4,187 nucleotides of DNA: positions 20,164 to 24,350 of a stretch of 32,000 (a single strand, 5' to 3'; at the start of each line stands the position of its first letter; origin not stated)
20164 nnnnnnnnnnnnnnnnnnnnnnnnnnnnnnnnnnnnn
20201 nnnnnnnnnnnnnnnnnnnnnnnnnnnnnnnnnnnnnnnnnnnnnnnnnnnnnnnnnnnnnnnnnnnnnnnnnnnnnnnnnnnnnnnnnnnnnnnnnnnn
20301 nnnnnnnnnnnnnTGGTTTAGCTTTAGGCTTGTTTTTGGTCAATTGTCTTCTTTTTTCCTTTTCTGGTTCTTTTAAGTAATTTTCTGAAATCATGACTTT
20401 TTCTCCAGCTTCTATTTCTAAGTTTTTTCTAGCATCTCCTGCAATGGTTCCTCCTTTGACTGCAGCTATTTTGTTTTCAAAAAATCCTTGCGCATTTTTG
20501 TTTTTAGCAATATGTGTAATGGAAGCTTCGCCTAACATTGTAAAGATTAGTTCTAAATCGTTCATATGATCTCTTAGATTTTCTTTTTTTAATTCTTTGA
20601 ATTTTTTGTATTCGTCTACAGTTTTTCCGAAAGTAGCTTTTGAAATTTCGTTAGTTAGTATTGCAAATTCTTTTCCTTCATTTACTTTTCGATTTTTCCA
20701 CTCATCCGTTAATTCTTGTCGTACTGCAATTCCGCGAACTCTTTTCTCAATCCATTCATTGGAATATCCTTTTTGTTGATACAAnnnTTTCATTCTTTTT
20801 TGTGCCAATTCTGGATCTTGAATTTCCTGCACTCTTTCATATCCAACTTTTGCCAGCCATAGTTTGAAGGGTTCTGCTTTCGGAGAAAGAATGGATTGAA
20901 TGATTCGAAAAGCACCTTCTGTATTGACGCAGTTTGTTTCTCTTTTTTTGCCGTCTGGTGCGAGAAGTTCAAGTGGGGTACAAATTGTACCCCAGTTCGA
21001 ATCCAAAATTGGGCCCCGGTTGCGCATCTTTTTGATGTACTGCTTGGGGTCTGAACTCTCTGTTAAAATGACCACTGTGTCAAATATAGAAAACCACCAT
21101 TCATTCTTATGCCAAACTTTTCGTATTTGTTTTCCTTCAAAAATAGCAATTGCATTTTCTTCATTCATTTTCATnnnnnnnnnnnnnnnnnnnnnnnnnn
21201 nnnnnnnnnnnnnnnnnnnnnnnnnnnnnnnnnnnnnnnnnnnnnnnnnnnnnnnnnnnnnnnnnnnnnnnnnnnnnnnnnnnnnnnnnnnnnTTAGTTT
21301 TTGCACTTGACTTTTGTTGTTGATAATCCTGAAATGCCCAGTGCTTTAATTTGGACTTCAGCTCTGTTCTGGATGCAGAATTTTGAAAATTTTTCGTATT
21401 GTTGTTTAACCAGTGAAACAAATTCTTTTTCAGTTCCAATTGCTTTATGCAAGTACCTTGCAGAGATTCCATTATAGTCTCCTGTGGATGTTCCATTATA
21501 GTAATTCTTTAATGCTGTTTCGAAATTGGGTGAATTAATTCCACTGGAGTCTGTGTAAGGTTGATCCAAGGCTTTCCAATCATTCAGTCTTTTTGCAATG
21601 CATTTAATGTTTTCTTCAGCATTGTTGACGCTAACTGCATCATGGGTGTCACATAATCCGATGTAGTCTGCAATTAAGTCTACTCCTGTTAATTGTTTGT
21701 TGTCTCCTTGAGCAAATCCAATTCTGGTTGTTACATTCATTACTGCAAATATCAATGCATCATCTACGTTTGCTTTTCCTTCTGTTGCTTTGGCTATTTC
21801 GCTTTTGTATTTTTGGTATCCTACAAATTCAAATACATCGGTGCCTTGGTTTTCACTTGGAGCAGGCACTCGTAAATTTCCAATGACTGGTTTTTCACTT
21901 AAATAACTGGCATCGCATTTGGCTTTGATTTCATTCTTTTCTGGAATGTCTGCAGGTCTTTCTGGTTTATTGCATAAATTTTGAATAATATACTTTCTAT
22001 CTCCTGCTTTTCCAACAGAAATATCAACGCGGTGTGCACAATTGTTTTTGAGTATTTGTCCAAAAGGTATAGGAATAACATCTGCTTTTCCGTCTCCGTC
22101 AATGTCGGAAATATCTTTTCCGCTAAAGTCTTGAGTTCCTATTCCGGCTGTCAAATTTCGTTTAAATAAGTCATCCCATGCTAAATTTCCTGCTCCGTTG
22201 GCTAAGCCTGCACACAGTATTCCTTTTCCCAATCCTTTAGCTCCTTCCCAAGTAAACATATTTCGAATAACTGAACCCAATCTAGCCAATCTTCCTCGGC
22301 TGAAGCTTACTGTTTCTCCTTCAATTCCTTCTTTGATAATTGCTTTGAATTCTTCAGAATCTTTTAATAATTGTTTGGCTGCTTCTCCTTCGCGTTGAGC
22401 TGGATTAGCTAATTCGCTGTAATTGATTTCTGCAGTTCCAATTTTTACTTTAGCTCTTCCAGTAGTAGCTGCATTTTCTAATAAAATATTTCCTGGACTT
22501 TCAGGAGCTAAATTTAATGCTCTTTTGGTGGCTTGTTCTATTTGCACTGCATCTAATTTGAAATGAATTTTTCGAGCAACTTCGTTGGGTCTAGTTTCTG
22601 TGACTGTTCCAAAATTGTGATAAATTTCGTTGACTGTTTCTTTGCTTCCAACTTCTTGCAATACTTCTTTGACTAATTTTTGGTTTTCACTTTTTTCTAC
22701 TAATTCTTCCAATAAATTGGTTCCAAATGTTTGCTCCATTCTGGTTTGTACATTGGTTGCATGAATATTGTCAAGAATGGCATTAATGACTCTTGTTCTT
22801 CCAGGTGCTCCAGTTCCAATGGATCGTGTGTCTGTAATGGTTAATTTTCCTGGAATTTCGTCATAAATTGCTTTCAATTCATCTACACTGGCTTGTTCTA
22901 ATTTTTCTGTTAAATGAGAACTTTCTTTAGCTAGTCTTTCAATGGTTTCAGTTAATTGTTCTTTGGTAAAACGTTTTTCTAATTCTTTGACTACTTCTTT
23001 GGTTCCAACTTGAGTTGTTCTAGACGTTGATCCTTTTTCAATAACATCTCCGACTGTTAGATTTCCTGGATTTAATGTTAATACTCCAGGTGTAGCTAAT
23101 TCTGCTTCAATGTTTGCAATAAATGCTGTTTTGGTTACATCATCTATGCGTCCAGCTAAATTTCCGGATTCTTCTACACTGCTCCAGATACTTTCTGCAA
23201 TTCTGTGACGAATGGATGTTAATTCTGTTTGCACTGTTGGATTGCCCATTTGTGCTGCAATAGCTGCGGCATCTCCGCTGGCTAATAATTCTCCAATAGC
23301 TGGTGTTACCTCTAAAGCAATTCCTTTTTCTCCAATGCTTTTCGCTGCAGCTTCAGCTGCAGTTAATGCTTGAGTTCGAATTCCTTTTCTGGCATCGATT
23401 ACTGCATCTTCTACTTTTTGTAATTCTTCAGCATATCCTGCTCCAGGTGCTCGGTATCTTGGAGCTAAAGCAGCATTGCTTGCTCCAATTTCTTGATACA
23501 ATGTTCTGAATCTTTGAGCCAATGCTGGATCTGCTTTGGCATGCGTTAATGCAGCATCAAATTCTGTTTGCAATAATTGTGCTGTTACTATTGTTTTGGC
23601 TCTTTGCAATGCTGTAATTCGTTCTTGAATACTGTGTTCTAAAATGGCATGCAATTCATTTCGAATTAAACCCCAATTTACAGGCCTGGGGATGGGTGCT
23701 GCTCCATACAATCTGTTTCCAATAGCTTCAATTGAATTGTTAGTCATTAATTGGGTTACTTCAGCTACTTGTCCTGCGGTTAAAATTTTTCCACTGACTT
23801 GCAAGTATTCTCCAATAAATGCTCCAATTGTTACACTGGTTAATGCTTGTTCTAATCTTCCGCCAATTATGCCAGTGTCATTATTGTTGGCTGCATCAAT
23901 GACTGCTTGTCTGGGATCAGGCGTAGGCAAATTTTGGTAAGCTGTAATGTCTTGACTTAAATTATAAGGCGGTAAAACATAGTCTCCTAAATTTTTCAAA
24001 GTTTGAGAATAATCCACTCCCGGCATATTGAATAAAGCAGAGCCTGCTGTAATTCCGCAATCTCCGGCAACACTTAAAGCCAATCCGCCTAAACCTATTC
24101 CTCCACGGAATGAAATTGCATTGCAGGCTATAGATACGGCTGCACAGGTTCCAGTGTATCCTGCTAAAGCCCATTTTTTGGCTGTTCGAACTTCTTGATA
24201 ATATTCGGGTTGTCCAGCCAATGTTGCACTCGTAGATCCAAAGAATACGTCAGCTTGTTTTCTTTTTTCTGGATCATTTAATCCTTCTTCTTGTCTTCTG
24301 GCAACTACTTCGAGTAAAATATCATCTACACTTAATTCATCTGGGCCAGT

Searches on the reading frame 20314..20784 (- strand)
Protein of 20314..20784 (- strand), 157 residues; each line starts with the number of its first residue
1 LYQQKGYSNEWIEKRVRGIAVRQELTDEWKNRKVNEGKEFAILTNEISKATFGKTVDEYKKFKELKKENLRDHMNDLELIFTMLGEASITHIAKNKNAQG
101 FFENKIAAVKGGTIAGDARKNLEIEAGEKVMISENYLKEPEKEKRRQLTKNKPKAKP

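Call 10: search_protein_families(library=pfam, proteins=[window:20314-20784:-], max_evalue=1)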
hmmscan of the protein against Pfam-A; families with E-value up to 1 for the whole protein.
window:20314-20784:- (157 aa): 2 families
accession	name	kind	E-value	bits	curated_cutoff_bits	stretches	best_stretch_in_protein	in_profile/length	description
PF12319.13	TryThrA_C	-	0.0092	15.9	22.8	1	20-77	147-203/216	Tryptophan-Threonine-rich plasmodium antigen C terminal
PF20915.2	VPg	-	0.13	12.7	27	0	14-40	3-29/61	Viral genome-linked protein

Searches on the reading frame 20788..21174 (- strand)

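Call 10: search_protein_families(library=pfam, proteins=[window:20788-21174:-], max_evalue=1)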
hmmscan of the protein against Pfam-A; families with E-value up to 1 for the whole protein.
window:20788-21174:- (129 aa): 1 family
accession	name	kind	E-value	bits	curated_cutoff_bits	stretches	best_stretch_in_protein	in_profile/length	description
PF02498.22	Bro-N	-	2.3e-11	44.6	25.6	1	16-109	1-92/96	BRO family, N-terminal domain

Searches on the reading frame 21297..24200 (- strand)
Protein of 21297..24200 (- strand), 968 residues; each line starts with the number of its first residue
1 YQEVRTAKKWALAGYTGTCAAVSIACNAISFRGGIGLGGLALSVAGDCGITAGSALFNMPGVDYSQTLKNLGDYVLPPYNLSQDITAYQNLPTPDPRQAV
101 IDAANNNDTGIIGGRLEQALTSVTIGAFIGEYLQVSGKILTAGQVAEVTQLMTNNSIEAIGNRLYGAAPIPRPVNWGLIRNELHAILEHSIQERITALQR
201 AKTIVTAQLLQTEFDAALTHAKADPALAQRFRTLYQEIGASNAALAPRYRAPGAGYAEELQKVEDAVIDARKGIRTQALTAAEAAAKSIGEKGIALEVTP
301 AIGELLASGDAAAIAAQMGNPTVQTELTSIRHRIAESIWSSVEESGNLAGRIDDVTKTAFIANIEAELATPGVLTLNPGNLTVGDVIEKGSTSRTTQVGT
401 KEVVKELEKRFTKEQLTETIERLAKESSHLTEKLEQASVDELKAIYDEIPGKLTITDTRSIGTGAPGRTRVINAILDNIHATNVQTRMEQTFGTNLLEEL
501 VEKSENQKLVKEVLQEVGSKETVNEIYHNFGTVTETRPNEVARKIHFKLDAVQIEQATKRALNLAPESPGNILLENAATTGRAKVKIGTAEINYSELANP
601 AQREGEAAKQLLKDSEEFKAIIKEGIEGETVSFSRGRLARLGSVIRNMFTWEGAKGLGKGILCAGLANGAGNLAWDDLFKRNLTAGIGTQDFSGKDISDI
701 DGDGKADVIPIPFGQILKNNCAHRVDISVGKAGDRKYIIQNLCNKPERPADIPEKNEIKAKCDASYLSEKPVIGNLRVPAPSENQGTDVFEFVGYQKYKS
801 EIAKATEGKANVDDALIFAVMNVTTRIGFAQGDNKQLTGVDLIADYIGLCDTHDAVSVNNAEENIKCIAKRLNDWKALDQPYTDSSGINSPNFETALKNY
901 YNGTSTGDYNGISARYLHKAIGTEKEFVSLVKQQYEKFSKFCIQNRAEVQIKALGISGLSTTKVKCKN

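Call 21: search_protein_families(library=ncbifam, proteins=[window:21297-24200:-], max_evalue=10)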
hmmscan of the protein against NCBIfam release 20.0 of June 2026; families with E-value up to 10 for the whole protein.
window:21297-24200:- (968 aa): 1 family
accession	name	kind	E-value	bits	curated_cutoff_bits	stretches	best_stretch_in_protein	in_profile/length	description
NF041499.3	MobP3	subfamily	0.25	10.9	150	1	396-535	161-286/315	MobP3 family relaxase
